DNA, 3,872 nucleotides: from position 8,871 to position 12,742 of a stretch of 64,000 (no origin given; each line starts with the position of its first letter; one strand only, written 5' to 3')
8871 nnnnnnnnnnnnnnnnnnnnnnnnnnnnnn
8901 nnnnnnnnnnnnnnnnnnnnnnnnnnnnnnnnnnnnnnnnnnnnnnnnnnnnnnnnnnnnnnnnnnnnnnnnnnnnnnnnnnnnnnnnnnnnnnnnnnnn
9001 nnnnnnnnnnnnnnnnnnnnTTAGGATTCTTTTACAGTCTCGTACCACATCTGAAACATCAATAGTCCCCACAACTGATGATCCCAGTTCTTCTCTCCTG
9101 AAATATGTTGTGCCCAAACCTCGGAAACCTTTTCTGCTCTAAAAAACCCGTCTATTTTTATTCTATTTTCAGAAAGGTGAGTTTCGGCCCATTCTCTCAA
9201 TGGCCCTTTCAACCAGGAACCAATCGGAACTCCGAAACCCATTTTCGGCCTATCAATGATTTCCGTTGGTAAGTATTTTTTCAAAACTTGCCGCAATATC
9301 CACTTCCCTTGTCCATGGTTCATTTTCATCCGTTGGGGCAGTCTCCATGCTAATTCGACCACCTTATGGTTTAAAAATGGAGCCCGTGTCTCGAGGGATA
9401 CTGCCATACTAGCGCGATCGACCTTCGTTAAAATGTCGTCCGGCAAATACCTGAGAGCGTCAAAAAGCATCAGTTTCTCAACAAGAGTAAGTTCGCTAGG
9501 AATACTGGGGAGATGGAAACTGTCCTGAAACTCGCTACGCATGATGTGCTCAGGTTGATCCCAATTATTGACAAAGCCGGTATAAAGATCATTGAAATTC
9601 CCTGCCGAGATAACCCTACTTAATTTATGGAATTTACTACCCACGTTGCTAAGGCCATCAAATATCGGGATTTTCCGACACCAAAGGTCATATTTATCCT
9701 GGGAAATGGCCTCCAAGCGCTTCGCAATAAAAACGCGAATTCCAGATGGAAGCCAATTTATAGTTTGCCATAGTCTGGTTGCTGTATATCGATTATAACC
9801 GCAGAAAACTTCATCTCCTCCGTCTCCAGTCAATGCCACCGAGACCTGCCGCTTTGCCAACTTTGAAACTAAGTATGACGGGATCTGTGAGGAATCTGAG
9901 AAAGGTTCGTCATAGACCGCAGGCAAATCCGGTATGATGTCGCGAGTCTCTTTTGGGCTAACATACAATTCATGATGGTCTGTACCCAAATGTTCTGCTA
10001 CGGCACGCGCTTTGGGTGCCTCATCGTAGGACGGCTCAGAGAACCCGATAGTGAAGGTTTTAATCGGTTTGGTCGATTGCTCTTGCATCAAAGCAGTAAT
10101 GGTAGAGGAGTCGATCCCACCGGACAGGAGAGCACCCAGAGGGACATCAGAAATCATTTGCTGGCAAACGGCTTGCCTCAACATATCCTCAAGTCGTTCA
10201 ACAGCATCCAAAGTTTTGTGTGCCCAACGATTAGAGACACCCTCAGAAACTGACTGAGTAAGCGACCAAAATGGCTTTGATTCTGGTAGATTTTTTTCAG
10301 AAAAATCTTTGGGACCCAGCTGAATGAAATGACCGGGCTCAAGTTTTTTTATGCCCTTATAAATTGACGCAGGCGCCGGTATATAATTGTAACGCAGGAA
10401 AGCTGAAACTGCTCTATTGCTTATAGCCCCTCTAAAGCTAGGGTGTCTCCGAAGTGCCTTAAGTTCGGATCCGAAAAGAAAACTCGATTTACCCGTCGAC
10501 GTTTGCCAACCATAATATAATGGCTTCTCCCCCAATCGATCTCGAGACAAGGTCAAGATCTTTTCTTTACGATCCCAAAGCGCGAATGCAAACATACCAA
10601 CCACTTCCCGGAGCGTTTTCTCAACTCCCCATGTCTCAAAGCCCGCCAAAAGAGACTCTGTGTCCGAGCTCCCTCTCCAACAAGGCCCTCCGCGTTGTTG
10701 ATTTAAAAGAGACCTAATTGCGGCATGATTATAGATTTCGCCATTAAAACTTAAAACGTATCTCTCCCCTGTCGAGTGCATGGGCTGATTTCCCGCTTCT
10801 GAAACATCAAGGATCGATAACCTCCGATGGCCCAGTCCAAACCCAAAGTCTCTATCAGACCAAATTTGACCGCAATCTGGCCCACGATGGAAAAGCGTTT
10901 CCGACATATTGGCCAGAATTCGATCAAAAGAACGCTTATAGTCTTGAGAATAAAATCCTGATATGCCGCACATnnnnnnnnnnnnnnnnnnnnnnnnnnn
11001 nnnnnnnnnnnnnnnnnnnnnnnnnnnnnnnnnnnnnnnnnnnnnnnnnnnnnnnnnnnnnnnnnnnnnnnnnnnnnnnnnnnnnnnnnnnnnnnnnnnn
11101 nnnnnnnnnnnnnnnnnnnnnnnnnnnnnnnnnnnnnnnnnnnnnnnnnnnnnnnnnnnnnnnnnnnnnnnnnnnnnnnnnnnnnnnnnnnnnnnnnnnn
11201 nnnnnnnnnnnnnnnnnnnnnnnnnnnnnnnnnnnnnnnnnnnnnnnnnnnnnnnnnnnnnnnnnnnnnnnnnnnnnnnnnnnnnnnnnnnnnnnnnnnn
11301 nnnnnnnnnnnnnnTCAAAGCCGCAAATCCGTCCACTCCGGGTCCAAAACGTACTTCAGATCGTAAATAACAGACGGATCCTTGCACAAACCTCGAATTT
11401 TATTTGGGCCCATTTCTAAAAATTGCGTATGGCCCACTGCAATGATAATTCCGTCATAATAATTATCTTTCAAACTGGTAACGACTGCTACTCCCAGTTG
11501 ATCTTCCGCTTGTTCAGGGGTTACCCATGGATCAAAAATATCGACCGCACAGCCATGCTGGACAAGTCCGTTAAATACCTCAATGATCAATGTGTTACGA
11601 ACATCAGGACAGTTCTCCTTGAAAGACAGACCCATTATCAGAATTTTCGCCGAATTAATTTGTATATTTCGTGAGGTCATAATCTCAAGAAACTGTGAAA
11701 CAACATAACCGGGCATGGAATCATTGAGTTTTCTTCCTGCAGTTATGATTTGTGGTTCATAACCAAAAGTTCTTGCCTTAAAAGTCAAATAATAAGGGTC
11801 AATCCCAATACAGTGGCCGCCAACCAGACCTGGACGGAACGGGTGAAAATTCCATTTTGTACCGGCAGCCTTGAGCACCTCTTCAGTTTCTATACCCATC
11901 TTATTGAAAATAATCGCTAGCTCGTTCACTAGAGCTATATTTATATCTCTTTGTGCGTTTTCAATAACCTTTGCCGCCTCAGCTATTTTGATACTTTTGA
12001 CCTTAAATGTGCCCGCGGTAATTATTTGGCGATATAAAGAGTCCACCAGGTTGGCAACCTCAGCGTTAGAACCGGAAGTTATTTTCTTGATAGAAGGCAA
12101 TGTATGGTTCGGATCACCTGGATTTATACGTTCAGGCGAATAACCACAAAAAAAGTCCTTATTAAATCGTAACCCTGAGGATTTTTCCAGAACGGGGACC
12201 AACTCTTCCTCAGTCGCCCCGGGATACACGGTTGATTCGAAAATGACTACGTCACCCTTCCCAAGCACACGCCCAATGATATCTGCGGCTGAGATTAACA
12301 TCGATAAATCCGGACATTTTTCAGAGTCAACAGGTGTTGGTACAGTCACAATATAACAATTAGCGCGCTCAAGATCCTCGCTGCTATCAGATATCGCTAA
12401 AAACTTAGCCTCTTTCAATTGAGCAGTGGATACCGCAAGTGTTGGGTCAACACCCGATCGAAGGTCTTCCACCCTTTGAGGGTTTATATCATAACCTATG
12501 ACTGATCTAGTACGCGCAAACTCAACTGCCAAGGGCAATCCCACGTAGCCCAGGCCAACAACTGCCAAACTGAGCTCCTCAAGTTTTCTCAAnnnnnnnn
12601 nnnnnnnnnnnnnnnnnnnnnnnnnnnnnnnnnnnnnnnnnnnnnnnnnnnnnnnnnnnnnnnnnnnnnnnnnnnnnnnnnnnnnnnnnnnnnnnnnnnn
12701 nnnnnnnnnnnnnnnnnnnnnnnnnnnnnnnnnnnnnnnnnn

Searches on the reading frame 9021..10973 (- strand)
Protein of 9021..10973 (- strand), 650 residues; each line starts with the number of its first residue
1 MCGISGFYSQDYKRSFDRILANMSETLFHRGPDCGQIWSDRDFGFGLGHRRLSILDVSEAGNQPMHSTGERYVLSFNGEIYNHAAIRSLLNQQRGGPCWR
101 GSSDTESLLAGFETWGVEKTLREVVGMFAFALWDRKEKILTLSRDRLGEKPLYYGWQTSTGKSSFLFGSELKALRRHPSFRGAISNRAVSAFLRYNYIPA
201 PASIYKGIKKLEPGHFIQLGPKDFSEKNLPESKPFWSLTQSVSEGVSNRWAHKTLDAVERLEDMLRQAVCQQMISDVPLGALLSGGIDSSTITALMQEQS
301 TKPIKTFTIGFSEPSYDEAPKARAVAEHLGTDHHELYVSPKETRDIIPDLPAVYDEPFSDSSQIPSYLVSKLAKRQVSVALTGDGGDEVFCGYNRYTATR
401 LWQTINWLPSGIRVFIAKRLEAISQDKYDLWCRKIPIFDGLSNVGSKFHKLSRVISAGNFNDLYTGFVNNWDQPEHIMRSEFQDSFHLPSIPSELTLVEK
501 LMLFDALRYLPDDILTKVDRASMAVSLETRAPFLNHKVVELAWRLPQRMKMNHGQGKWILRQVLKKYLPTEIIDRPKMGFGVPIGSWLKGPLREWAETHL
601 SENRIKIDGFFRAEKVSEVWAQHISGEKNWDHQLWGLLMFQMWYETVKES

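Call 6: search_protein_families(library=pfam, proteins=[window:9021-10973:-])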
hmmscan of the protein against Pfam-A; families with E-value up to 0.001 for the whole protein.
window:9021-10973:- (650 aa): 5 families
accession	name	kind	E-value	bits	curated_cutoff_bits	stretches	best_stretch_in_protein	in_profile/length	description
PF00733.27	Asn_synthase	-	4.8e-120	401.9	21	1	261-645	2-354/354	Asparagine synthase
PF13537.11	GATase_7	-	3.9e-38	130.6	25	1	49-175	1-122/123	Glutamine amidotransferase domain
PF13522.11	GATase_6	-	1.8e-37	128.7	27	1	33-170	2-130/130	Glutamine amidotransferase domain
PF02540.23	NAD_synthase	-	4.2e-05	23.2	21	1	258-339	2-82/242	NAD synthase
PF06508.19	QueC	-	0.00047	20.1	22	1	282-339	5-61/210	Queuosine biosynthesis protein QueC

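Call 7: find_encoding_contigs(protein=window:9021-10973:-, flank=3000, max_places=10)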
Protein window:9021-10973:- (650 aa): no gene with exactly this product is on record in the collection.

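Call 9: find_related_loci(query=window:9021-10973:-, collection=genome_contigs, flank=6000)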
Query window:9021-10973:- (650 aa) in genome_contigs; peptide patterns used: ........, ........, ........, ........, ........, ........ (x = any residue, [..] = any of these).
600 stretches matched a pattern (row limit reached: there are more); 600 encode a relative of the query (tblastn E <= 1e-3); the best 80 are kept; 80 distinct loci.
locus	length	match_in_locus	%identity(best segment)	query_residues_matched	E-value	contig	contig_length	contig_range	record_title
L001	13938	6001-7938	50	1-646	0e+0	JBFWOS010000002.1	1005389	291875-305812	MAG: Candidatus Omnitrophota bacterium isolate CA_2019_TPBF_141 NODE_29_length_1005389_cov_48.480852_TPBF, whole genome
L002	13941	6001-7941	52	1-645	0e+0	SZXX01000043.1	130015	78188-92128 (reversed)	MAG: Chlorobium sp. isolate L227-2013-22 CA-L227-2013_8108, whole genome shotgun sequence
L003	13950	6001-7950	50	1-648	0e+0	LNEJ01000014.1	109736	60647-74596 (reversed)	MAG: Gammaproteobacteria bacterium Ga0074134 Ga0074134_113.1, whole genome shotgun sequence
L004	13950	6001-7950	50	1-648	0e+0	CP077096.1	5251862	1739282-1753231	Pseudomonas wayambapalatensis strain RW3S1 chromosome, complete genome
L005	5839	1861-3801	50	1-648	0e+0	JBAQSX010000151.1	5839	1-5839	MAG: Methylococcaceae bacterium isolate MFD12014_ilm_asm_bin15 k127_88638, whole genome shotgun sequence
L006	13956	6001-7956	49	1-646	0e+0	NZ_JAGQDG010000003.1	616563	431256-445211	Ideonella paludis strain KCTC 32238 NODE_3_length_616563_cov_31.777154, whole genome shotgun sequence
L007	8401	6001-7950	51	1-646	0e+0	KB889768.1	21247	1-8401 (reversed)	gamma proteobacterium SCGC AB-629-P17 genomic scaffold A3OADRAFT_scaffold_19.20, whole genome shotgun sequence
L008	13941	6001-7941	50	1-644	0e+0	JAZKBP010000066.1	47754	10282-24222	MAG: Pseudomonadota bacterium isolate ADI_H3L2_1_122_18_3-bin085_1 ADIH3L21_B085_1_000000000066, whole genome shotgun se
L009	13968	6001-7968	49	1-648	0e+0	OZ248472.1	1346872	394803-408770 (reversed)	Burkholderiaceae bacterium isolate GE-14 genome assembly, chromosome: GE-14-c1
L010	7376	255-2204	49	1-648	0e+0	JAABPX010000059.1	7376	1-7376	MAG: Comamonadaceae bacterium isolate S02.Bin016 Scaffold_34_2_2, whole genome shotgun sequence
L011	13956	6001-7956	49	1-648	0e+0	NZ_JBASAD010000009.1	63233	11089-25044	MAG: Castellaniella sp. isolate MFD12186_ilm_asm_bin20 k127_16044, whole genome shotgun sequence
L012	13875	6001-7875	49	1-645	0e+0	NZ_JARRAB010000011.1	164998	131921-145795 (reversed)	Pseudomonas sp. sp1636 11, whole genome shotgun sequence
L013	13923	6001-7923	48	1-643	0e+0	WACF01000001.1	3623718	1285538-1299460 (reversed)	Proteobacteria bacterium 005FR1 AFADKFBB_1, whole genome shotgun sequence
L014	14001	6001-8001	47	1-646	0e+0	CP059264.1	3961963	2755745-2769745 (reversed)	MAG: Dechloromonas sp. isolate SSD3 chromosome, complete genome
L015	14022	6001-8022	47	1-648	0e+0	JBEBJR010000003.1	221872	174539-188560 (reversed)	MAG: Casimicrobium sp. isolate TF_2 NODE_9_length_221872_cov_11.844742, whole genome shotgun sequence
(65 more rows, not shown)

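Call 29: find_homologous_proteins(query=window:9021-10973:-, max_evalue=1e-100)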
Query window:9021-10973:- (650 aa): 7992 proteins with E <= 1e-100 among 8000 candidates; the best 120 are listed.
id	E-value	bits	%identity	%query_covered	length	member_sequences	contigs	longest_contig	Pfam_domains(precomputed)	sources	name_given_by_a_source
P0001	0.0e+0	1454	95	100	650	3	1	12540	PF00733.28,PF13522.12,PF13537.12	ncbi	ncbi:MAG: asparagine synthase (glutamine-hydrolyzing) [Rhodospirillaceae bacterium]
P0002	4.1e-237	807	54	100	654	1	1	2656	PF00733.28,PF13522.12,PF13537.12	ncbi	-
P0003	2.1e-235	801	53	100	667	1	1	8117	PF00733.28,PF13522.12,PF13537.12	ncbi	-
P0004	4.2e-232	790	53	99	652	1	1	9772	PF00733.28,PF13522.12,PF13537.12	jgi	jgi:asparagine synthase (glutamine-hydrolysing)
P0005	1.5e-231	789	52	99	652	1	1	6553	PF00733.28,PF13522.12,PF13537.12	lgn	-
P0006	3.4e-231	787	52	100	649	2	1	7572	PF00733.28,PF13522.12,PF13537.12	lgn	-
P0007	4.9e-231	787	53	99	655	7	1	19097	PF00733.28,PF13522.12,PF13537.12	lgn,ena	-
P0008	2.1e-229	781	53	99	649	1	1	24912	PF00733.28,PF13522.12,PF13537.12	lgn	-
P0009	9.5e-229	779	52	99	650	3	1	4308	PF00733.28,PF06508.20,PF13522.12,PF13537.12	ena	-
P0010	1.4e-228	779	53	99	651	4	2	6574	PF00733.28,PF13522.12,PF13537.12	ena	-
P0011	3.6e-228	777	51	99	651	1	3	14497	PF00733.28,PF13522.12,PF13537.12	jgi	jgi:asparagine synthase (glutamine-hydrolysing)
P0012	1.3e-227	776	53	99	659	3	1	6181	PF00733.28,PF13522.12,PF13537.12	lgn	-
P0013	1.7e-227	775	53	99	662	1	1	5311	PF00733.28,PF13522.12,PF13537.12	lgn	-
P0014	3.7e-227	774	51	100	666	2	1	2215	PF00733.28,PF13522.12,PF13537.12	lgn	-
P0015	6.2e-227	773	53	99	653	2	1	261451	PF00733.28,PF06508.20,PF13522.12,PF13537.12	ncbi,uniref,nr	ncbi:asparagine synthetase B [Pseudomonas cichorii]|uniref:asparagine synthase (glutamine-hydrolyzin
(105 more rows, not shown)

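Call 30: find_encoding_contigs(protein=P0001, flank=10000, max_places=10)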
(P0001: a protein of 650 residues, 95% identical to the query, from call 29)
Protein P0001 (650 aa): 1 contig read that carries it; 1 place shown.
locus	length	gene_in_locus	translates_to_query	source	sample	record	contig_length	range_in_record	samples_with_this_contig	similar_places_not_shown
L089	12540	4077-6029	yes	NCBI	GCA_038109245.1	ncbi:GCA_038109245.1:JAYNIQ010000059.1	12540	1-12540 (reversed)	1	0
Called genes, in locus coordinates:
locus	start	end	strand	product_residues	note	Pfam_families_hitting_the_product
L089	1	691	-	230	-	PF04932:Wzy_C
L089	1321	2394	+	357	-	PF04321:RmlD_sub_bind, PF01073:3Beta_HSD, PF01370:Epimerase, PF02719:Polysacc_synt_2, PF16363:GDP_Man_Dehyd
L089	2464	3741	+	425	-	PF03721:UDPG_MGDP_dh_N, PF00984:UDPG_MGDP_dh, PF03720:UDPG_MGDP_dh_C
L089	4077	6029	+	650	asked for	PF13522:GATase_6, PF13537:GATase_7, PF00733:Asn_synthase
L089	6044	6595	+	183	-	PF02397:Bac_transf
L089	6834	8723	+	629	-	PF13727:CoA_binding_3 (weak), PF01370:Epimerase, PF02719:Polysacc_synt_2, PF04321:RmlD_sub_bind (weak), PF16363:GDP_Man_Dehyd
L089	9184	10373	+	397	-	PF00317:Ribonuc_red_lgN, PF02867:Ribonuc_red_lgC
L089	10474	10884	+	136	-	PF02867:Ribonuc_red_lgC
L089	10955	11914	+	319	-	PF00268:Ribonuc_red_sm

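Call 31: list_cluster_members(proteins=[P0001])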
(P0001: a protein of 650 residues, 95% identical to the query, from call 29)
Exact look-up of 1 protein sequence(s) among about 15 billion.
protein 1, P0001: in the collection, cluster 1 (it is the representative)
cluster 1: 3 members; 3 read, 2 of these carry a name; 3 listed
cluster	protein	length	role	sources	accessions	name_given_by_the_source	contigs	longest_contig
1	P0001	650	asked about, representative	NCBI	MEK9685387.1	MAG: asparagine synthase (glutamine-hydrolyzing) [Rhodospirillaceae bacterium]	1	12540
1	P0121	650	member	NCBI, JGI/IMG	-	asparagine synthase (glutamine-hydrolysing)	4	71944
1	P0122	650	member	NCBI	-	-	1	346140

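Call 33: find_encoding_contigs(protein=P0122, flank=10000, max_places=10)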
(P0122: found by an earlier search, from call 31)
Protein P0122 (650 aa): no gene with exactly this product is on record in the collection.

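Call 37: find_related_loci(query=window:9021-10973:-, collection=metagenome_contigs, flank=3000)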
Query window:9021-10973:- (650 aa) in metagenome_contigs; peptide patterns used: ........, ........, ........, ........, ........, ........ (x = any residue, [..] = any of these).
600 stretches matched a pattern (row limit reached: there are more); 597 encode a relative of the query (tblastn E <= 1e-3); the best 80 are kept; 80 distinct loci.
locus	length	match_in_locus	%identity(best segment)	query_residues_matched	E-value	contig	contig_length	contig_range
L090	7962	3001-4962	50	1-650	0e+0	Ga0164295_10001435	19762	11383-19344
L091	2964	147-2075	50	1-646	0e+0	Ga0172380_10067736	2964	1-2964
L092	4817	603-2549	51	1-645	0e+0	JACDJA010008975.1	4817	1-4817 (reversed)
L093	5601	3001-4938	51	1-643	0e+0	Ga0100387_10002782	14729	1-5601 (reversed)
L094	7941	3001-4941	50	1-645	0e+0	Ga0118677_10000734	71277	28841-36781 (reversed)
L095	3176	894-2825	50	1-645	0e+0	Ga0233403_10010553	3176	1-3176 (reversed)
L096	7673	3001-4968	50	1-650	0e+0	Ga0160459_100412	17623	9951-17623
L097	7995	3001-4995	50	1-646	0e+0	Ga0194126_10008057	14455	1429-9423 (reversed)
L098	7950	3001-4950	50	1-646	0e+0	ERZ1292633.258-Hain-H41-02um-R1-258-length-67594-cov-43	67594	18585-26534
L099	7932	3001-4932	49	1-643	0e+0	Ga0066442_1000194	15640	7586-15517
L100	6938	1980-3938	50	1-646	0e+0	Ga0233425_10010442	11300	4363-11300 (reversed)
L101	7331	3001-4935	50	1-643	0e+0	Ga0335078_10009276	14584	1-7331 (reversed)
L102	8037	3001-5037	48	1-645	0e+0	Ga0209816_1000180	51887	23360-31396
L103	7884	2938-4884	50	1-646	0e+0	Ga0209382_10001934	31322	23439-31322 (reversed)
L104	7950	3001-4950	49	1-646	0e+0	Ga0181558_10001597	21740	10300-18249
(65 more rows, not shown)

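Call 46: find_encoding_contigs(protein=P0121, flank=3000, max_places=10)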
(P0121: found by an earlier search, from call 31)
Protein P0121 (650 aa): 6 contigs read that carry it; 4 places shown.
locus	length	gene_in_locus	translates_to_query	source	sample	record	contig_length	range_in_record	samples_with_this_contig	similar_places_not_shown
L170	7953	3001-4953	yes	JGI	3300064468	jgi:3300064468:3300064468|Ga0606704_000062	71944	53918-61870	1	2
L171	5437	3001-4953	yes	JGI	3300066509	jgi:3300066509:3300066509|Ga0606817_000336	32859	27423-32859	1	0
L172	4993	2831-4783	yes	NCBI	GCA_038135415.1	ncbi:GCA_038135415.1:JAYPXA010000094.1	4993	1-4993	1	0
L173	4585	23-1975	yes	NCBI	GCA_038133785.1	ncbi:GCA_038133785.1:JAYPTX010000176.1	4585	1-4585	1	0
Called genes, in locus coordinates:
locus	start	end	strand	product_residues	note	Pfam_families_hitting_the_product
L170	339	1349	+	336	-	PF01073:3Beta_HSD, PF01370:Epimerase, PF02719:Polysacc_synt_2, PF04321:RmlD_sub_bind, PF16363:GDP_Man_Dehyd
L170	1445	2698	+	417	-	PF03721:UDPG_MGDP_dh_N, PF00984:UDPG_MGDP_dh, PF03720:UDPG_MGDP_dh_C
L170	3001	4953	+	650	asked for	PF13522:GATase_6, PF13537:GATase_7, PF00733:Asn_synthase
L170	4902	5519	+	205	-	PF02397:Bac_transf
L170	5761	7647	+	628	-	PF13727:CoA_binding_3 (weak), PF22674:C2185-like_N (faint), PF01370:Epimerase, PF02719:Polysacc_synt_2, PF04321:RmlD_sub_bind (faint), PF16363:GDP_Man_Dehyd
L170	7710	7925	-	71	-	-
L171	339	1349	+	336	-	PF01073:3Beta_HSD, PF01370:Epimerase, PF02719:Polysacc_synt_2, PF04321:RmlD_sub_bind, PF16363:GDP_Man_Dehyd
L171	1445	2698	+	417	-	PF03721:UDPG_MGDP_dh_N, PF00984:UDPG_MGDP_dh, PF03720:UDPG_MGDP_dh_C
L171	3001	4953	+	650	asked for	PF13522:GATase_6, PF13537:GATase_7, PF00733:Asn_synthase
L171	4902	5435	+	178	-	?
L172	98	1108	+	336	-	PF01073:3Beta_HSD, PF01370:Epimerase, PF02719:Polysacc_synt_2, PF04321:RmlD_sub_bind, PF16363:GDP_Man_Dehyd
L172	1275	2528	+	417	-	PF03721:UDPG_MGDP_dh_N, PF00984:UDPG_MGDP_dh, PF03720:UDPG_MGDP_dh_C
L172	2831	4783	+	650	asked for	PF13522:GATase_6, PF13537:GATase_7, PF00733:Asn_synthase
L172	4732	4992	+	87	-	?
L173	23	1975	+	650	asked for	PF13522:GATase_6, PF13537:GATase_7, PF00733:Asn_synthase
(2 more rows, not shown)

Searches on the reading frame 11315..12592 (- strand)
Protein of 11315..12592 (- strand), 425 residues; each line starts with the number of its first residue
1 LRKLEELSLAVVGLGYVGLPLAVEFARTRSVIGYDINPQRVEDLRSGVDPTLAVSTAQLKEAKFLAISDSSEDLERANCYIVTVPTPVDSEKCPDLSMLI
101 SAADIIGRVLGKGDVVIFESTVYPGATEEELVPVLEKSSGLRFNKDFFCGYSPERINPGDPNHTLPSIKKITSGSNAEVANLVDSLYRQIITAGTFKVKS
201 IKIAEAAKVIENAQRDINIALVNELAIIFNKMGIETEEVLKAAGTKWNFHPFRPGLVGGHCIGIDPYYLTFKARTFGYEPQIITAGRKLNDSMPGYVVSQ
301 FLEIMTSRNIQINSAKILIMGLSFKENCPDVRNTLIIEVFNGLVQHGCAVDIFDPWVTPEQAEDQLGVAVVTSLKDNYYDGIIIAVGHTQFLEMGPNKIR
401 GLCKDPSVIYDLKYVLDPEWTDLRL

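Call 6: search_protein_families(library=pfam, proteins=[window:11315-12592:-])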
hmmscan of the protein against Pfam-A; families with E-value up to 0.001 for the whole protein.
window:11315-12592:- (425 aa): 3 families
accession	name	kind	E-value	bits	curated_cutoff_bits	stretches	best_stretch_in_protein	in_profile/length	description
PF03721.20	UDPG_MGDP_dh_N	-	6.9e-32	111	27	1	9-181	3-181/187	UDP-glucose/GDP-mannose dehydrogenase family, NAD binding domain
PF00984.24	UDPG_MGDP_dh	-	3.5e-25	88.4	25.4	1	204-291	3-93/94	UDP-glucose/GDP-mannose dehydrogenase family, central domain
PF03720.21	UDPG_MGDP_dh_C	-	1.2e-21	77.4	30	1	318-418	1-103/103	UDP-glucose/GDP-mannose dehydrogenase family, UDP binding domain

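Call 8: find_encoding_contigs(protein=window:11315-12592:-, flank=3000, max_places=10)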
Protein window:11315-12592:- (425 aa): no gene with exactly this product is on record in the collection.

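Call 23: find_encoding_contigs(protein=window:11315-12568:-, flank=4000, max_places=10)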
Protein window:11315-12568:- (417 aa): no gene with exactly this product is on record in the collection.
